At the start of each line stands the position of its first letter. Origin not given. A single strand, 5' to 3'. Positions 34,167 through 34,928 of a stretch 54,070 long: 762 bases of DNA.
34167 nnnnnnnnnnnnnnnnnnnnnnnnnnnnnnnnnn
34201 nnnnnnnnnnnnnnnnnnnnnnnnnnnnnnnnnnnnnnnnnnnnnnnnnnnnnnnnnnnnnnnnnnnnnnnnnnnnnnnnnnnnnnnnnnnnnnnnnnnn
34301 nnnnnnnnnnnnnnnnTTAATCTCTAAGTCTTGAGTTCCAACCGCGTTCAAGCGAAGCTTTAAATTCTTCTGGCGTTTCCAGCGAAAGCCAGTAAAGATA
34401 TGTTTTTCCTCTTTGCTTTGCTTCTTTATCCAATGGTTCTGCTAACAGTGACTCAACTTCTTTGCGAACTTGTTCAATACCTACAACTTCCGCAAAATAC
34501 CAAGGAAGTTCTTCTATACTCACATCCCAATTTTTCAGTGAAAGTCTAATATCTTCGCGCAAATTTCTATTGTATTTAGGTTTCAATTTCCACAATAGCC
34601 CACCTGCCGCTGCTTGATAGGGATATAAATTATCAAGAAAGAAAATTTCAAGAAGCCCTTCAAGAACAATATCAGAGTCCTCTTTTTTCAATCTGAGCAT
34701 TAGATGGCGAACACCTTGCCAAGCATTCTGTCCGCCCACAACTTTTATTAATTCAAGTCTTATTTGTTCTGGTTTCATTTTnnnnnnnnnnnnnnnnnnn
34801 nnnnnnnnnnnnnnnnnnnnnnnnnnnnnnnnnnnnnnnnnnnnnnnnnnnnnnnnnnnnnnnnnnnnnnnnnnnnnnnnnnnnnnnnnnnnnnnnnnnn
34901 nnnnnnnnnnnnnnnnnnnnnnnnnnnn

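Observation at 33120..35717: Translationally coupled operon: two diverged Pol-beta nucleotidyltransferase paralogues, a helical ORF and an Fcy1-type cytosine deaminase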

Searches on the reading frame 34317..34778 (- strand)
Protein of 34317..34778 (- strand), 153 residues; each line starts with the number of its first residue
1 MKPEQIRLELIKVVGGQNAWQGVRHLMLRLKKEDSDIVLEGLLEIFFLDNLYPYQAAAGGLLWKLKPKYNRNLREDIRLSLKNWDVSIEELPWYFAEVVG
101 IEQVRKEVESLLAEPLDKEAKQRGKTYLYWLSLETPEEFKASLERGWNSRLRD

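Call 3: search_protein_families(library=pfam, proteins=[window:34317-34778:-], max_evalue=0.1)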
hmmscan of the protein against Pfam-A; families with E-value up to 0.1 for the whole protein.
window:34317-34778:- (153 aa): 0 families

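Call 4: search_protein_families(library=padloc, proteins=[window:34317-34778:-], max_evalue=0.1)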
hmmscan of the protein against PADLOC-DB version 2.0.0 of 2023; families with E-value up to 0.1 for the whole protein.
window:34317-34778:- (153 aa): 0 families

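Call 5: search_protein_families(library=ncbifam, proteins=[window:34317-34778:-], max_evalue=0.1)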
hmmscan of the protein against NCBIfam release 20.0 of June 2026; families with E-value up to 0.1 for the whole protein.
window:34317-34778:- (153 aa): 0 families

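Call 9: find_homologous_proteins(query=window:34317-34778:-)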
Query window:34317-34778:- (153 aa): 49 proteins with E <= 0.001 among 249 candidates.
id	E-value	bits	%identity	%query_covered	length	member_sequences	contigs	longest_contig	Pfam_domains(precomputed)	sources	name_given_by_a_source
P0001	3.3e-95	334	100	100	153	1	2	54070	-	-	-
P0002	6.5e-81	288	87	99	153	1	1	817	-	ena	-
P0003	4.4e-70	253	76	99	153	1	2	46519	-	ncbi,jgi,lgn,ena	ncbi:MAG TPA: hypothetical protein VF540_01585 [Segetibacter sp.]|jgi:hypothetical protein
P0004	2.5e-66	240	75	99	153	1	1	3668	-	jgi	jgi:hypothetical protein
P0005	5.2e-63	230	68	99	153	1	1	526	-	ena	-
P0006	5.1e-61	223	69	99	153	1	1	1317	-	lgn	-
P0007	2.0e-60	221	66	99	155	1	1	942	-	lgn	-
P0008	1.6e-59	218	68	99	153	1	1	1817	-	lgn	-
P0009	2.3e-59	218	67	99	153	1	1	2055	-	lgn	-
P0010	3.5e-59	217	65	99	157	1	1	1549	-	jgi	jgi:hypothetical protein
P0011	6.8e-59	216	65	99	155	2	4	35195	-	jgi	jgi:hypothetical protein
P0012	1.7e-58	215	66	99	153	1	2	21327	-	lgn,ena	-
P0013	7.7e-58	213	65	100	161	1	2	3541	-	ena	-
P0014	8.0e-58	213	64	99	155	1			-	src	-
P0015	3.3e-57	211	64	99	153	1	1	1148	-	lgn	-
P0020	2.1e-56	208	63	99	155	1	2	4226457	-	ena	-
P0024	1.4e-55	205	65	99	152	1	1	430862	-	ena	-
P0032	1.3e-52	196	60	100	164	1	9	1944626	-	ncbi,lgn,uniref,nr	ncbi:hypothetical protein [Leptolyngbya sp. GGD]|uniref:hypothetical protein n=1 Tax=Leptolyngbya sp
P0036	3.5e-51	191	79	71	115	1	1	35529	-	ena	-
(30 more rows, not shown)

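Call 12: find_related_loci(query=A1, collection=genome_contigs, flank=8000)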
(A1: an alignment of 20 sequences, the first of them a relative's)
Query A1 (153 aa) in genome_contigs; peptide patterns used: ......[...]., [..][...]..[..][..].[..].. (x = any residue, [..] = any of these).
89 stretches matched a pattern; 4 encode a relative of the query (tblastn E <= 1e-3); 4 distinct loci.
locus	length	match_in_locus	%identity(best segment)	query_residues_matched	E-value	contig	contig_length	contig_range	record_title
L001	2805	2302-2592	41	38-131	2e-18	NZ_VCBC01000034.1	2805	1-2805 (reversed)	Thalassotalea litorea strain MCCC 1K03283 Scaffold33_1, whole genome shotgun sequence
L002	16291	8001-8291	41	38-131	1e-18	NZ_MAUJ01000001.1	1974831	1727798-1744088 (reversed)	Pseudoalteromonas luteoviolacea strain IPB1 Plut_IPB1_scf001, whole genome shotgun sequence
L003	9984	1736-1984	35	55-131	2e-8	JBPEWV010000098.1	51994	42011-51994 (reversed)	MAG: Pleionea sp. isolate MAG07 MAG07_MAG07_98, whole genome shotgun sequence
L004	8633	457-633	36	50-97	5e-5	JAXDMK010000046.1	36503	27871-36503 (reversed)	MAG: Actinomycetota bacterium isolate BP_64 scaffold_181749, whole genome shotgun sequence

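Call 13: find_encoding_contigs(protein=P0032, flank=6000, max_places=2)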
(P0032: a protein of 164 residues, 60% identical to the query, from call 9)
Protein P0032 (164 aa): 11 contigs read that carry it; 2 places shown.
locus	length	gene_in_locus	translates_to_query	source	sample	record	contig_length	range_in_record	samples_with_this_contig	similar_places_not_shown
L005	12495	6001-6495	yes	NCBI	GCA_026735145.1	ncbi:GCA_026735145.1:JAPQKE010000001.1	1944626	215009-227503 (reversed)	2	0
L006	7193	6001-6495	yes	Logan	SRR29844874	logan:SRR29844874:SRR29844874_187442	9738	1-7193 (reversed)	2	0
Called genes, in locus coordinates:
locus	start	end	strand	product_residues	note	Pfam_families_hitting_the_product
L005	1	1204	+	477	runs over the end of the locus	PF00370:FGGY_N, PF02782:FGGY_C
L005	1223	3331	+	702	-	PF25077:DUF7800 (faint), PF09423:PhoD (faint)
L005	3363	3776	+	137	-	-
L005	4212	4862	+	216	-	PF00072:Response_reg, PF00196:GerE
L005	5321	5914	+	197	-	PF09346:SMI1_KNR4 (weak)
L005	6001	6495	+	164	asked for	-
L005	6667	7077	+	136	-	-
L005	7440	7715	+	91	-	-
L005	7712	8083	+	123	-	-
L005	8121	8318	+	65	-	-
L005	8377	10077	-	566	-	PF00361:Proton_antipo_M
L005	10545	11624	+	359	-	PF00724:Oxidored_FMN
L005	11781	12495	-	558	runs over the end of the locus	PF05990:DUF900 (faint)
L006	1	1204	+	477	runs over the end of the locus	PF00370:FGGY_N, PF02782:FGGY_C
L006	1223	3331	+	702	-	PF25077:DUF7800 (faint), PF09423:PhoD (faint)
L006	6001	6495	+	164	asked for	-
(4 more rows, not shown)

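Call 14: find_encoding_contigs(protein=P0003, flank=6000, max_places=2)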
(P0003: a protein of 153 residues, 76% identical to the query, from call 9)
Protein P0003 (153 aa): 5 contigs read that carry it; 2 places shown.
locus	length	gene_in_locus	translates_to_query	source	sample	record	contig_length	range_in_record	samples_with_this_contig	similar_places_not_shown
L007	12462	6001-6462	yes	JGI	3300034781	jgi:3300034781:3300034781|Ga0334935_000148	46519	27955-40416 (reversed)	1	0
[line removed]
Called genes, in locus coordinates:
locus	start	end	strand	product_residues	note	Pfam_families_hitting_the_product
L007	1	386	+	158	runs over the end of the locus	PF08332:CaMKII_AD (weak), PF13474:SnoaL_3 (weak), PF14534:DUF4440, PF12680:SnoaL_2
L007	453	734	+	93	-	-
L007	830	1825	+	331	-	-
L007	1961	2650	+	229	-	-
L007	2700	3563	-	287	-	PF02588:YitT_membrane, PF10035:DUF2179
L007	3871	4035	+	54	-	-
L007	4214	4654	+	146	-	-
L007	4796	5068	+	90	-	-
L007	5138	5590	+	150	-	PF21746:DUF6869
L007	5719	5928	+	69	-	-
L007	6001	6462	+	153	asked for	-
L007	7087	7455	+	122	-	-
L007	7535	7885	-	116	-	-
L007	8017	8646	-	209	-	PF13358:DDE_3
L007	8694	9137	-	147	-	PF13384:HTH_23, PF13518:HTH_28 (weak), PF13551:HTH_29, PF13565:HTH_32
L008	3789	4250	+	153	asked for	-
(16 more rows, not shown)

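Call 15: find_encoding_contigs(protein=P0020, flank=6000, max_places=2)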
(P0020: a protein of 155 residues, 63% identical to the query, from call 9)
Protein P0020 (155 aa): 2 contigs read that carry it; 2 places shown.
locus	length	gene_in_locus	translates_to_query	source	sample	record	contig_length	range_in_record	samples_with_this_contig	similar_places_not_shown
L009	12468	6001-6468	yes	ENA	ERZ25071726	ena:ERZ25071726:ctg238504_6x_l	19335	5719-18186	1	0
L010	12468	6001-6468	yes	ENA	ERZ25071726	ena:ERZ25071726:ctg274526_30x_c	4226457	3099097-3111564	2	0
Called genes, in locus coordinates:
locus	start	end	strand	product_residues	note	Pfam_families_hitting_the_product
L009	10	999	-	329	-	PF01548:DEDD_Tnp_IS110, PF02371:Transposase_20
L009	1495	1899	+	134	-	-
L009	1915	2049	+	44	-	-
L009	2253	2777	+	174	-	PF09346:SMI1_KNR4, PF14568:SUKH_6 (faint)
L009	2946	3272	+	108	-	-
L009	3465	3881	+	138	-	-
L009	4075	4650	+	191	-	PF09346:SMI1_KNR4, PF14568:SUKH_6 (weak)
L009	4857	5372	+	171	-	-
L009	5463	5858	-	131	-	-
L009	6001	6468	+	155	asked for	-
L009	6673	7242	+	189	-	-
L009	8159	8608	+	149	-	-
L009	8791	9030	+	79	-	PF21748:UPF0150 (weak)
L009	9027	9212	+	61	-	PF07927:HicA_toxin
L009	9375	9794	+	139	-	PF15585:Imm7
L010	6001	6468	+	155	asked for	-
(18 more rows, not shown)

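Call 49: search_protein_families(library=pfam, proteins=[L002:4713-5570:+, L002:5857-6249:+, L002:6700-7128:+, L002:7250-7774:+, L002:7857-8309:+, L002:8334-8741:+, L002:9452-10471:+, L002:10524-10961:+, L002:11568-11996:+, L002:13420-13977:+], max_evalue=0.01)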
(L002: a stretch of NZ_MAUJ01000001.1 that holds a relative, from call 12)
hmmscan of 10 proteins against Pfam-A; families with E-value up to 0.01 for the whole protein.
L002:4713-5570:+ (285 aa): 0 families

L002:5857-6249:+ (130 aa): 1 family
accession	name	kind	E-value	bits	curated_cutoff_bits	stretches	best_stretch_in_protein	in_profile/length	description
PF20383.3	DUF6678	-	9.7e-11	42.3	24.5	1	20-108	3-86/122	Family of unknown function (DUF6678)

L002:6700-7128:+ (142 aa): 0 families

L002:7250-7774:+ (174 aa): 1 family
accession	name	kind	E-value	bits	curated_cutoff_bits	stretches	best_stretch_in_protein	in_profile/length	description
PF24328.1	DUF7498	-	0.005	17.9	27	0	65-106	9-50/97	Domain of unknown function (DUF7498)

L002:7857-8309:+ (150 aa): 0 families

L002:8334-8741:+ (135 aa): 0 families

L002:9452-10471:+ (339 aa): 1 family
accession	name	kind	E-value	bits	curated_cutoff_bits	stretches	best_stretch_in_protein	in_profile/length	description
PF23310.1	TPR_27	-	0.0066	16.5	27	0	249-307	29-93/110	Plant tetratrico peptide repeats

L002:10524-10961:+ (145 aa): 0 families

L002:11568-11996:+ (142 aa): 0 families

L002:13420-13977:+ (185 aa): 1 family
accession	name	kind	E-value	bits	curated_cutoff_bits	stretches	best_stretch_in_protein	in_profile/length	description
PF08334.16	T2SSG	-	5.9e-05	23.5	21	1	81-163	10-100/108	Type II secretion system (T2SS), protein G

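Call 50: find_encoding_contigs(protein=P0036, flank=6000, max_places=1)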
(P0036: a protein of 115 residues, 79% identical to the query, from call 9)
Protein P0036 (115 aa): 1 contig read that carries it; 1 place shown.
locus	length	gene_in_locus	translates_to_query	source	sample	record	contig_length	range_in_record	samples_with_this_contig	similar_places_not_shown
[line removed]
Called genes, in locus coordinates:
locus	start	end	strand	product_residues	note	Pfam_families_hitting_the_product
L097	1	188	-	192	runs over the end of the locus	PF04542:Sigma70_r2, PF08281:Sigma70_r4_2, PF04545:Sigma70_r4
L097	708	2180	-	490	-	PF00587:tRNA-synt_2b, PF03129:HGTP_anticodon, PF09180:ProRS-C_1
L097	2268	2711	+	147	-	PF05685:Uma2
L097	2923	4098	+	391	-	PF01619:Pro_dh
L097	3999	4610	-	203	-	-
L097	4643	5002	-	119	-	-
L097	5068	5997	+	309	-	PF10127:RlaP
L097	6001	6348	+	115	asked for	-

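Call 51: find_encoding_contigs(protein=P0024, flank=6000, max_places=1)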
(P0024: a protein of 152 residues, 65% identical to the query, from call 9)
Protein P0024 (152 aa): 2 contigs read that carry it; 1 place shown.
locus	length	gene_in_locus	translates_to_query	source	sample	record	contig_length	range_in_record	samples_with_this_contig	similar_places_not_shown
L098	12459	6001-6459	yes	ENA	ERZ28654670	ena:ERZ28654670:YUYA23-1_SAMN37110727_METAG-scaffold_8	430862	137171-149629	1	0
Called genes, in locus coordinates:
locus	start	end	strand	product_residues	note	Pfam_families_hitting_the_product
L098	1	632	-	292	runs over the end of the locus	PF00561:Abhydrolase_1, PF12697:Abhydrolase_6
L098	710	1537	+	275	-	PF04228:Zn_peptidase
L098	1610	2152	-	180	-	-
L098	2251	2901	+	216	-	PF00677:Lum_binding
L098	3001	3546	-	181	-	PF03167:UDG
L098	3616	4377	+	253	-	PF00005:ABC_tran, PF13304:AAA_21 (faint)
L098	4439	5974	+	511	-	PF00528:BPD_transp_1, PF04069:OpuAC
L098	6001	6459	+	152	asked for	-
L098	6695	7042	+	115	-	PF09851:SHOCT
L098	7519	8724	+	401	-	PF00270:DEAD, PF04851:ResIII, PF00271:Helicase_C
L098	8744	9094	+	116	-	-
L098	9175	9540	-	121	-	PF19029:DUF883_C (weak)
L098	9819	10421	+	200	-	PF00440:TetR_N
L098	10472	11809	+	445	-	PF25917:BSH_RND, PF25973:BSH_CzcB (weak), PF25954:Beta-barrel_RND_2, PF25975:CzcB_C, PF25989:YknX_C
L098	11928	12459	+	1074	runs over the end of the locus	PF00873:ACR_tran, PF03176:MMPL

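Call 72: predict_structure(alignment_id=A1)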
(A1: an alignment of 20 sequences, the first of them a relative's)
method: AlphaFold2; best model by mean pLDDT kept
length: 153 residues; sequences in the alignment: 20
mean_pLDDT: 95.9   pTM: 0.90
mean pLDDT of the five models: 95.9, 95.2, 95.1, 94.9, 94.8
residues with pLDDT >= 90: 144; 70-90: 8; 50-70: 1; < 50: 0
segments of 3 or more residues with pLDDT < 50: none
pLDDT, mean of each block of 10 residues (from residue 1): 96 93 96 97 96 97 97 98 97 98 98 97 98 93 92 76
secondary structure, 60 per line:
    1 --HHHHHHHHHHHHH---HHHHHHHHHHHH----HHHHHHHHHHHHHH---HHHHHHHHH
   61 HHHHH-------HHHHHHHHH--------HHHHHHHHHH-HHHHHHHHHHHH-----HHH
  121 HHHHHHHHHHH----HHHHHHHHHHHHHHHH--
elements in order: H3-15 H19-30 H35-48 H52-65 H73-81 H90-99 H101-112 H118-131 H136-151

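Call 76: fold_search(model_id=the predicted structure, library=pdb)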
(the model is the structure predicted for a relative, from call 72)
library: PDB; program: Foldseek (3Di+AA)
matches with E <= 10: 514; with E <= 0.001: 0
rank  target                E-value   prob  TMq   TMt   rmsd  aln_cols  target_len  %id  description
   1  5j5k                  1.9e-01  0.18  0.17  0.18  16.4       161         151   12  CRYSTAL STRUCTURE OF AFMP4P IN COMPLEX WITH PALMITIC ACID (released 2017-04-05)
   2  9k7u_A                2.1e-01  0.77  0.32  0.35   9.5       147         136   18  Crystal structure of designed zinc-induced heterodimer Heter-Zn2-HEHE-22 (released 2025-10-29)
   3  5h7c_A                2.9e-01  0.98  0.49  0.23   5.4       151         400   14  Crystal structure of a repeat protein with two Protein A-DHR14 repeat modules (released 2017-06-28)
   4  9qpq_M                3.1e-01  0.75  0.32  0.33  12.1       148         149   14  The structure of the COPI leaf bound to GOLPH3 (released 2025-10-22)
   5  8g9k_B                3.1e-01  0.28  0.25  0.21  12.8       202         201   15  Geometrically programmable nanomaterial construction using regularized protein building blocks (released 2024-03-13)
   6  8k83_A                4.1e-01  0.75  0.36  0.32  10.9       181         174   16  De novo design protein -N2 (released 2024-07-31)
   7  5dcq_C                4.7e-01  0.80  0.41  0.40  10.8       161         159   14  Crystal structure of bacterial adhesin, FNE from Streptococcus equi spp. equi. (released 2016-06-29)
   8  5z8h_A                4.7e-01  0.38  0.31  0.17  10.1       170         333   13  APC with an inhibitor (released 2019-02-06)
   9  5j5l                  4.7e-01  0.13  0.19  0.19  15.3       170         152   13  CRYSTAL STRUCTURE OF AFMP4P IN COMPLEX WITH ARACHIDONIC ACID (released 2017-04-05)
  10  7f6m_A                4.9e-01  0.57  0.37  0.20   9.3       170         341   16  Crystal structure of APC complexed with a peptide inhibitor MAI-516 (released 2022-06-29)
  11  8y9r_B                4.9e-01  0.44  0.29  0.19  10.4       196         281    9  Crystal structure of Spiral2 microtubule-binding domain from Physcomitrella patens (released 2024-12-18)
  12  8k83_B                5.4e-01  0.47  0.32  0.29  13.3       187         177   15  De novo design protein -N2 (released 2024-07-31)
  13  5cwd                  5.6e-01  0.63  0.38  0.35   7.8       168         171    8  Crystal structure of de novo designed helical repeat protein DHR7 (released 2015-12-16)
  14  8j0n_B                5.9e-01  0.28  0.25  0.16  11.4       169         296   15  cryo-EM structure of human EMC (released 2024-04-03)
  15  5iz8_A                6.5e-01  0.41  0.33  0.18   9.5       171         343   16  Protein-protein interaction (released 2017-07-05)
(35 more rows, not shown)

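Call 79: search_protein_families(library=pfam, proteins=[L097:3999-4610:-], max_evalue=0.01)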
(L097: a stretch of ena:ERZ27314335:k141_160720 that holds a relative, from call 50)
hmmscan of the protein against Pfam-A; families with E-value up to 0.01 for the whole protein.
L097:3999-4610:- (203 aa): 0 families

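Call 80: search_protein_families(library=phrogs, proteins=[window:34317-34778:-], max_evalue=0.01)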
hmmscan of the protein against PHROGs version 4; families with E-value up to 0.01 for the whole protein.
window:34317-34778:- (153 aa): 0 families

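Call 88: search_protein_representatives(alignment_id=A1)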
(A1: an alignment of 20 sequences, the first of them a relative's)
Query: 20 sequences, 155 profile positions. Proteins with E-value up to 0.001 (for the whole library): 289; up to 1e-10: 106; up to 1e-30: 8. The best 150 are listed.
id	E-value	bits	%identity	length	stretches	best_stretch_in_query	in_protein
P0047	4.0e-59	215.4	-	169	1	1-155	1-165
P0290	6.5e-53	195.3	-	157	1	1-155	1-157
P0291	4.2e-46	173.1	-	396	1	1-154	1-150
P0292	3.6e-43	163.6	-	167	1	1-146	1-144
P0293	1.1e-41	158.9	-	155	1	1-155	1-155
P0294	2.8e-40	154.2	-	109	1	1-106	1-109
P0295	6.4e-35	136.8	-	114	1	44-151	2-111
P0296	1.8e-33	132.1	-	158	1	2-151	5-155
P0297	1.8e-30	122.4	-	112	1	1-81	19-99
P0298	4.9e-30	121.0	-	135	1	18-150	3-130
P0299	4.1e-27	111.4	-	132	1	1-117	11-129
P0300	6.2e-25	104.4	-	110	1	53-152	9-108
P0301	6.4e-25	104.3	-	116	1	1-113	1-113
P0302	2.5e-24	102.4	-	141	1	1-134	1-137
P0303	2.2e-22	96.1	-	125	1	39-150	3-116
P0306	1.2e-19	87.2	-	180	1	4-136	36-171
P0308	1.7e-18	83.5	-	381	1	5-134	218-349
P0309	3.1e-18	82.6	-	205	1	4-139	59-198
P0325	2.6e-16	76.4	-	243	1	24-139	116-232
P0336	5.0e-15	72.2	-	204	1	4-136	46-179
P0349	5.6e-14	68.8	-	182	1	20-138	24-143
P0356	2.0e-13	67.0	-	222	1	19-142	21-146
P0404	3.1e-10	56.7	-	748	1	10-134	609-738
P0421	2.8e-09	53.6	-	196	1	21-134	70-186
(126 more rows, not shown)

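Call 89: search_protein_families(library=pfam, proteins=[P0291, P0308, P0404, P0325, P0309, P0336, P0356, P0421, P0306, P0349], max_evalue=0.01)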
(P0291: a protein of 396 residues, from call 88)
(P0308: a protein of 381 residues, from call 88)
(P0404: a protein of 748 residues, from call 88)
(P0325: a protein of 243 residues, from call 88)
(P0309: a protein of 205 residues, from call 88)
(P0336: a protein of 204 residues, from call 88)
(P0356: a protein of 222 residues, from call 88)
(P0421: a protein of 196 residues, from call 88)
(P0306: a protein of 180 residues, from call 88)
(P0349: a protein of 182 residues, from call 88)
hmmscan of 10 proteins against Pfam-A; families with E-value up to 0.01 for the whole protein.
P0291 (396 aa): 0 families

P0308 (381 aa): 0 families

P0404 (748 aa): 1 family
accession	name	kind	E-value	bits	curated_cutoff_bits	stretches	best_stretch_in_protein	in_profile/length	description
PF13519.12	VWA_2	-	0.0065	17.5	27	0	149-306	3-105/107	von Willebrand factor type A domain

P0325 (243 aa): 0 families

P0309 (205 aa): 0 families

P0336 (204 aa): 0 families

P0356 (222 aa): 0 families

P0421 (196 aa): 0 families

P0306 (180 aa): 0 families

P0349 (182 aa): 0 families
